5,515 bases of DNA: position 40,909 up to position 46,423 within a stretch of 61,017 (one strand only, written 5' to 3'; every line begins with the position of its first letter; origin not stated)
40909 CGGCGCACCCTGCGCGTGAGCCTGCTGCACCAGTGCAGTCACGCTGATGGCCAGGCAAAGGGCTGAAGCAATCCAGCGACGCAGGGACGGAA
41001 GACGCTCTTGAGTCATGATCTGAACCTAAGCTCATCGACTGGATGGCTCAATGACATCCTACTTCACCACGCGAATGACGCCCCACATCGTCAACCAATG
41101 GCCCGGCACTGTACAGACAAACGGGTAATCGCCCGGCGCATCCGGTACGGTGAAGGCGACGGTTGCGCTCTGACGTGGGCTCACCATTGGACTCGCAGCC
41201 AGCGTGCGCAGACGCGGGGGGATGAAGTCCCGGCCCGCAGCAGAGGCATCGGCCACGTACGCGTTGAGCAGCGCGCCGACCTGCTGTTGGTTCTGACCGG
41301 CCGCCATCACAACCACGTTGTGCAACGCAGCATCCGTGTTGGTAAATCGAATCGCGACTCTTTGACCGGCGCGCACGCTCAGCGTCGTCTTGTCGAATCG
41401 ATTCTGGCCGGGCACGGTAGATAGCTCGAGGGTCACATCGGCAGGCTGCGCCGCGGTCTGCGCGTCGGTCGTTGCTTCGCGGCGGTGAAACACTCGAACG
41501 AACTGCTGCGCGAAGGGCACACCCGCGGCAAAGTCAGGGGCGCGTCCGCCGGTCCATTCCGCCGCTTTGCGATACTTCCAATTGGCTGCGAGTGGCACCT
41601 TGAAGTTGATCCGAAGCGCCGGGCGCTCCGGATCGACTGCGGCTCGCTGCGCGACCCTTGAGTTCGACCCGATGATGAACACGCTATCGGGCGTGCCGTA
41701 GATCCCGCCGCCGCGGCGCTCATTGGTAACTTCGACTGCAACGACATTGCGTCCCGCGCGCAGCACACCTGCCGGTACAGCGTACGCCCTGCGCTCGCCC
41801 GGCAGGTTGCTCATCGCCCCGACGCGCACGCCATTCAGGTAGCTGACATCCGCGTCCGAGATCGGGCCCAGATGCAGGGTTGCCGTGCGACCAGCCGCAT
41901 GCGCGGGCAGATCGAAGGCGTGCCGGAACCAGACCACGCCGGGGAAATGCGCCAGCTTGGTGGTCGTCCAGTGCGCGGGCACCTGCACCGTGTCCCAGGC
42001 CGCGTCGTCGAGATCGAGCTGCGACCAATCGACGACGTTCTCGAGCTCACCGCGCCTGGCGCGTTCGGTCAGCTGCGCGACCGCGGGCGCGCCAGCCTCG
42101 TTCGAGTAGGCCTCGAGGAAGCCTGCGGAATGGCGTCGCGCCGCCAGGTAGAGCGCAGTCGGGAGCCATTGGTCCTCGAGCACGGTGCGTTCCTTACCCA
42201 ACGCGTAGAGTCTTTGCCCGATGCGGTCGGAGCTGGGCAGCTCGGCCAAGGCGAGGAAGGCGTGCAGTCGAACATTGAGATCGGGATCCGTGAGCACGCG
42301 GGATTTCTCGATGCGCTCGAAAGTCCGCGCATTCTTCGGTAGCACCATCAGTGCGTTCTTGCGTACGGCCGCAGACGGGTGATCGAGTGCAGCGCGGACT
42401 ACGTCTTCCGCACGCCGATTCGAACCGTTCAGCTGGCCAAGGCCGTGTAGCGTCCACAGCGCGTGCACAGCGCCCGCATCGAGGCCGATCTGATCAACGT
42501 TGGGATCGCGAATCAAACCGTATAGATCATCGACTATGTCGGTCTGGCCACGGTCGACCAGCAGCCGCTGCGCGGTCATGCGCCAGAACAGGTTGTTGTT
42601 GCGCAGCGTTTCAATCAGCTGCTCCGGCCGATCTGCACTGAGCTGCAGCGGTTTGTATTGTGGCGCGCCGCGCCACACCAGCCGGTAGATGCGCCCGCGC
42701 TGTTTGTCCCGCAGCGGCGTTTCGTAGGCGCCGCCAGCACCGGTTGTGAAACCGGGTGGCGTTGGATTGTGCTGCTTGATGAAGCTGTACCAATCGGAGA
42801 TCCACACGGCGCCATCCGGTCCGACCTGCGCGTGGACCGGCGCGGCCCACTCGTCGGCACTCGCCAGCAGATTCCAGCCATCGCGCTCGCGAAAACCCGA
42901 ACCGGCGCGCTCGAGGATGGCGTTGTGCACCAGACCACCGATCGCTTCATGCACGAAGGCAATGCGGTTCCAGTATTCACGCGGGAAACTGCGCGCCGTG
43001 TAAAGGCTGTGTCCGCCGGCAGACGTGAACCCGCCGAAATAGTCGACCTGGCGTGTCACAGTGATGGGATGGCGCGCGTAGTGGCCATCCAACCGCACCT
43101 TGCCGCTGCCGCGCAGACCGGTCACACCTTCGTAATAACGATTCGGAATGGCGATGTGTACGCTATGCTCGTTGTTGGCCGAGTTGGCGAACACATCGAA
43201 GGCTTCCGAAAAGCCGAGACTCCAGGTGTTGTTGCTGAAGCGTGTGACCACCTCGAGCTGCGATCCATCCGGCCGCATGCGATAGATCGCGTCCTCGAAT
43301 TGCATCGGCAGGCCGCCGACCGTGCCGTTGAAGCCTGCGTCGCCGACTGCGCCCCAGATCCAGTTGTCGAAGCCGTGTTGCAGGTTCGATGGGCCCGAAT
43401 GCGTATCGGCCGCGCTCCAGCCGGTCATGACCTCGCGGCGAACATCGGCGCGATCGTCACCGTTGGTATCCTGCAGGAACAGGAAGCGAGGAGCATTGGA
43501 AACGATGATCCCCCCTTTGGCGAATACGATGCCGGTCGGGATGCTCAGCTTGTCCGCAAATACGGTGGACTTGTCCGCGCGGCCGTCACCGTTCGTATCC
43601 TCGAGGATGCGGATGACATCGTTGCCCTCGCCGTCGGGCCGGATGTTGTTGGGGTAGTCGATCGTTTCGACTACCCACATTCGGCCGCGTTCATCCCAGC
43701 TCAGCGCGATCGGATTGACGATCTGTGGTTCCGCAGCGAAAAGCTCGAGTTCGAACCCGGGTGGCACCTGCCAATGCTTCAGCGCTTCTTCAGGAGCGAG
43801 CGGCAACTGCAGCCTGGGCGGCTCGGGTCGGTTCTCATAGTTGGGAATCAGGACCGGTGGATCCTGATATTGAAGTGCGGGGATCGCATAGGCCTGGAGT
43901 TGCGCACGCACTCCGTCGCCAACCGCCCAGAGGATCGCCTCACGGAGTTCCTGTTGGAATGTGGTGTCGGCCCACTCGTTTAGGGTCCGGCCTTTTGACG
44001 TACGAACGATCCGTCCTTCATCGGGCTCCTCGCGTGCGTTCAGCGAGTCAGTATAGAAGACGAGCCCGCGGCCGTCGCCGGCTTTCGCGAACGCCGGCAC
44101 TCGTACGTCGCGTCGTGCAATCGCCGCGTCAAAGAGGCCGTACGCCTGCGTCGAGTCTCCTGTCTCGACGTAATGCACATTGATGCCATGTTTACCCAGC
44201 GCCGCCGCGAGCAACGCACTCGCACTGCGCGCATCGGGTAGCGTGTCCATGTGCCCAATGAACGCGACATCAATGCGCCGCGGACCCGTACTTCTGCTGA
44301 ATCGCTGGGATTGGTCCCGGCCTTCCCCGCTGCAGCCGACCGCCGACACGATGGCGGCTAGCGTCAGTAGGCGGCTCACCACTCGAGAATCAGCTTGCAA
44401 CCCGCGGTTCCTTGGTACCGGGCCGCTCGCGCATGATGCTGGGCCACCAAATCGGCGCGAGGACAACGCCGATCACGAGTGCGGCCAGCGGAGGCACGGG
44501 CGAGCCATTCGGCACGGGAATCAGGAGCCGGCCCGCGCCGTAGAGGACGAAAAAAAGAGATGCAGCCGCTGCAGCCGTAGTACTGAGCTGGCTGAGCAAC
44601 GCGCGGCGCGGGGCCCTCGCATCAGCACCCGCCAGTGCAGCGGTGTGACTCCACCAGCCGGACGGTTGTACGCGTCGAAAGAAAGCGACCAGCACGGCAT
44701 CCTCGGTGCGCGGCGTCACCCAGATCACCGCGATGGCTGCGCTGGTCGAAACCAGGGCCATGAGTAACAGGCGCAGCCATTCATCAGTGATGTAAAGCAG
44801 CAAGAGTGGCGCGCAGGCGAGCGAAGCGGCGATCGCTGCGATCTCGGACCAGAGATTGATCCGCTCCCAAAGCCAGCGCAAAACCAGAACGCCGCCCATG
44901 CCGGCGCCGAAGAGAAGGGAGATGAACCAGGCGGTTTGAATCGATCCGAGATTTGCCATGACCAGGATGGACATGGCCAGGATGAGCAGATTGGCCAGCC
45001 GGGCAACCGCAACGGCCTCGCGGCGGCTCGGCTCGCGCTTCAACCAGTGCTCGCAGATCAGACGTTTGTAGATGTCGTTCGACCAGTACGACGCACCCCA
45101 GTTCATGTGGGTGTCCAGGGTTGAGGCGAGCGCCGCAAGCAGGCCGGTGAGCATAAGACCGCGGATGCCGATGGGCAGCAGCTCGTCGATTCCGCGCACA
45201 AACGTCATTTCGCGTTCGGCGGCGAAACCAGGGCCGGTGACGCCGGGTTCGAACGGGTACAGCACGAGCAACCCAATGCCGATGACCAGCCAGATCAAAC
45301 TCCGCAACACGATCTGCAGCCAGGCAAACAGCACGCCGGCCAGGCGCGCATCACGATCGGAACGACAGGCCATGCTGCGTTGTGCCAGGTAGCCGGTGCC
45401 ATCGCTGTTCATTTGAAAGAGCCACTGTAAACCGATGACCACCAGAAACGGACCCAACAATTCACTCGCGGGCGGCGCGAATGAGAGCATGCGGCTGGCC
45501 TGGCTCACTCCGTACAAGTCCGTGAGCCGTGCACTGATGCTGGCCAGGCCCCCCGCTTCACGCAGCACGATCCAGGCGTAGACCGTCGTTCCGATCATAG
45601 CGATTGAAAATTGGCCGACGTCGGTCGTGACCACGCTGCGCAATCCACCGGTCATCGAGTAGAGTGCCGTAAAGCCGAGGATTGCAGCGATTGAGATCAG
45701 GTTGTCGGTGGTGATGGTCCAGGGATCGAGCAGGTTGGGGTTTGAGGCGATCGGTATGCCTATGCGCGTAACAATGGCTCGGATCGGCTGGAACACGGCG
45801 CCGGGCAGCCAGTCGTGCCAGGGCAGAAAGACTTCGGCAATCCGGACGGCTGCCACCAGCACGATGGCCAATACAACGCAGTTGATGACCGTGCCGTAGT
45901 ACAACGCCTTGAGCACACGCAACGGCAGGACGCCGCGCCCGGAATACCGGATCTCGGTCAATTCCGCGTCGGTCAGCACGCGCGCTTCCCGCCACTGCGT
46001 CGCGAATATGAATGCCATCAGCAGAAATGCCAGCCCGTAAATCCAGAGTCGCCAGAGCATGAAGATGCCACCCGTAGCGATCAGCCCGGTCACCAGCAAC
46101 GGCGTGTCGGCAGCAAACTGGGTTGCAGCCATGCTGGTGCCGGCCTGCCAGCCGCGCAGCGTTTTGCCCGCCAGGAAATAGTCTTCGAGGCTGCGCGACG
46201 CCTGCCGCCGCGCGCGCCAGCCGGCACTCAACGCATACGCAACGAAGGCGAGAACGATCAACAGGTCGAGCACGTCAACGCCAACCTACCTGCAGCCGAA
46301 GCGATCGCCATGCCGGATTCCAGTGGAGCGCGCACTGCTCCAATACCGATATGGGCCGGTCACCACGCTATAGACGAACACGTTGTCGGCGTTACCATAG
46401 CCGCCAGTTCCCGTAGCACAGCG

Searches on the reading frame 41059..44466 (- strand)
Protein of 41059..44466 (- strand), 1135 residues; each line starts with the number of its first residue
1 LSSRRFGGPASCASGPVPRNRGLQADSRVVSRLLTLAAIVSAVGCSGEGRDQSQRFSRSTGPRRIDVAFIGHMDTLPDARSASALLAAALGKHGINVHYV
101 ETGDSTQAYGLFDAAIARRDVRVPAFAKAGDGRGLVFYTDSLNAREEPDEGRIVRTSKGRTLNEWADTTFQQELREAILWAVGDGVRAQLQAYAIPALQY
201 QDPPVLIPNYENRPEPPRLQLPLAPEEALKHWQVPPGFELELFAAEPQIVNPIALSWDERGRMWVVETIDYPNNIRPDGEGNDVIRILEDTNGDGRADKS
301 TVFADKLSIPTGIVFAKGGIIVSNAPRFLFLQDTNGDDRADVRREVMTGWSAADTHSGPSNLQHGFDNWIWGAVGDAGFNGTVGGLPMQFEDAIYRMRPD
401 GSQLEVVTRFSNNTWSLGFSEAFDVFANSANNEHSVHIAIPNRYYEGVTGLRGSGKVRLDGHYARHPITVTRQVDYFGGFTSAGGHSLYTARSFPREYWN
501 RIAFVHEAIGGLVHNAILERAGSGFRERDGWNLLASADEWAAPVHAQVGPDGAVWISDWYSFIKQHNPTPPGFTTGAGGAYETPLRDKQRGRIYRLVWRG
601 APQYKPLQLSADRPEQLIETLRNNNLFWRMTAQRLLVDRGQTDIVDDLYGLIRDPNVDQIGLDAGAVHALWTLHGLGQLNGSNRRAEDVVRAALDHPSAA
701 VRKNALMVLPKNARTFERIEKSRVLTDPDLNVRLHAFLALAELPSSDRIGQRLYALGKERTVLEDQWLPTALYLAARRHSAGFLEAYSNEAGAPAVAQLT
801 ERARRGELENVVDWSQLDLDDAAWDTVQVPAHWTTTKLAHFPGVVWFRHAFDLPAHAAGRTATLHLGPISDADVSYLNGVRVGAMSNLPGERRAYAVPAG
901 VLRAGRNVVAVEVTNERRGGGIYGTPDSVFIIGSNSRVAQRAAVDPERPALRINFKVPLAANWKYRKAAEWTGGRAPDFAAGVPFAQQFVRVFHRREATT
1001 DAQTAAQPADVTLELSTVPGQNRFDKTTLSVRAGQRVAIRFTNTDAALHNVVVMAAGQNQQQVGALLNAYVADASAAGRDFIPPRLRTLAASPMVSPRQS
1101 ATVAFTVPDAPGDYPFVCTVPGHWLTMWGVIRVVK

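Call 46: search_protein_families(library=pfam, proteins=[window:41059-44466:-], max_evalue=0.001)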
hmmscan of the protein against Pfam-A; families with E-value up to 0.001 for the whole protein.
window:41059-44466:- (1135 aa): 3 families
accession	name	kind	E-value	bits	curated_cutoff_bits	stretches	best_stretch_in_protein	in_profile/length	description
PF23500.1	DUF7133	-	4.4e-113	378.9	27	1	225-597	2-382/385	Domain of unknown function (DUF7133)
PF13646.12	HEAT_2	-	3.6e-05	24.4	27.7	0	690-747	4-62/88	HEAT repeats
PF06283.17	ThuA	-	0.00013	22.7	33.4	0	335-490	65-192/209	Trehalose utilisation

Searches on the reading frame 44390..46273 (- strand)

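Call 46: search_protein_families(library=pfam, proteins=[window:44390-46273:-], max_evalue=0.001)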
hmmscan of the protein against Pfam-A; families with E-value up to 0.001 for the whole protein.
window:44390-46273:- (627 aa): 1 family
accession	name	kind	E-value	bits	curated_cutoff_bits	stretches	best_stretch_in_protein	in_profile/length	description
PF00474.23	SSF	-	3.5e-31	108.9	22.8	2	186-473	115-395/406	Sodium:solute symporter family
